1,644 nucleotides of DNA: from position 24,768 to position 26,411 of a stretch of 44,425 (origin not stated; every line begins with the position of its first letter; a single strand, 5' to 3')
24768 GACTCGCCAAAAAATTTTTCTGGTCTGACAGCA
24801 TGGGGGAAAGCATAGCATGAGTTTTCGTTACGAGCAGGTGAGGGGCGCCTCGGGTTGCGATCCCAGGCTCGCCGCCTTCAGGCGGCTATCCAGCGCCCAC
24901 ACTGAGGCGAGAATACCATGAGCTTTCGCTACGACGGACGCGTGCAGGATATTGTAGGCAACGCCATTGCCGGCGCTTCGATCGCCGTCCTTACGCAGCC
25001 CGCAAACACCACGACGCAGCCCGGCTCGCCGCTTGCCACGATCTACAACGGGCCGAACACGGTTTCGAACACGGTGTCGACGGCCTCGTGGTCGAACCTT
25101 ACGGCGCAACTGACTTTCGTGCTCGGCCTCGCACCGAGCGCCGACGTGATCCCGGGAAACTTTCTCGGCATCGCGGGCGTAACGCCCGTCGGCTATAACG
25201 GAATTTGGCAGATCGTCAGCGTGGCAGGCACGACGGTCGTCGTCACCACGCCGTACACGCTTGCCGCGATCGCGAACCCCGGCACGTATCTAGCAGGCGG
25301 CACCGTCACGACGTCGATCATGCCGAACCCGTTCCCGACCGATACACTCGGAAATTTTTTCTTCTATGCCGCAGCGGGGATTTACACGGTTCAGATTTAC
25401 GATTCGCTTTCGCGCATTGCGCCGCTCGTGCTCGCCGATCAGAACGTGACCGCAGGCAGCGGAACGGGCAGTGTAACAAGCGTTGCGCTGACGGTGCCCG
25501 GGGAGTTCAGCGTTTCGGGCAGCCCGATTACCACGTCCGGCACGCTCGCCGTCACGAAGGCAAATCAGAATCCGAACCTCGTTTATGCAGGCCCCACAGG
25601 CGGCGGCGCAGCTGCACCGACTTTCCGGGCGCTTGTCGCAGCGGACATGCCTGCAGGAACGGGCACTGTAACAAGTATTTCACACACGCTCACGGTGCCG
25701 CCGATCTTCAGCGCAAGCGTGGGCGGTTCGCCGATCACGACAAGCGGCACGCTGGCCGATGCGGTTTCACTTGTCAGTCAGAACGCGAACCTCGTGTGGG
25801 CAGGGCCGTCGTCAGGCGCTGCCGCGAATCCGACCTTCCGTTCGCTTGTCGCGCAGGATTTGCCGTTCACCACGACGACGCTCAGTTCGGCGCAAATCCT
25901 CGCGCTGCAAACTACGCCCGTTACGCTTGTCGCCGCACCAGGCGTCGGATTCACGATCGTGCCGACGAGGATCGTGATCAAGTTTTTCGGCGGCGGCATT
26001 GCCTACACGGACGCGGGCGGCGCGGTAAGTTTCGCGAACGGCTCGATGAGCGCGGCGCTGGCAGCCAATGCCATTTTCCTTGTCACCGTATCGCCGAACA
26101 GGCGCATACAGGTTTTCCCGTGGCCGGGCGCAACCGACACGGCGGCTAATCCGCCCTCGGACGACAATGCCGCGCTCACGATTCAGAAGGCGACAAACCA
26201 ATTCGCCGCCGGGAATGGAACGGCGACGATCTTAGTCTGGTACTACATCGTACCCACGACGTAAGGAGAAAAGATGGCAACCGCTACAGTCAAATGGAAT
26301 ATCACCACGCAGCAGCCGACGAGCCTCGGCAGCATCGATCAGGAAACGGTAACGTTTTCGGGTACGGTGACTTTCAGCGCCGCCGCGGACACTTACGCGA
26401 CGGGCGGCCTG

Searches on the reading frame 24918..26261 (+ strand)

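Call 13: search_protein_families(library=phrogs, proteins=[window:24918-26261:+], max_evalue=0.001)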
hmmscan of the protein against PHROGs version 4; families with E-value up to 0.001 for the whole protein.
window:24918-26261:+ (448 aa): 1 family
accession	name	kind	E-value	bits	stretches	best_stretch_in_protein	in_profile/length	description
phrog_9625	-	unknown function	3.4e-21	75.6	2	179-253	542-617/1586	-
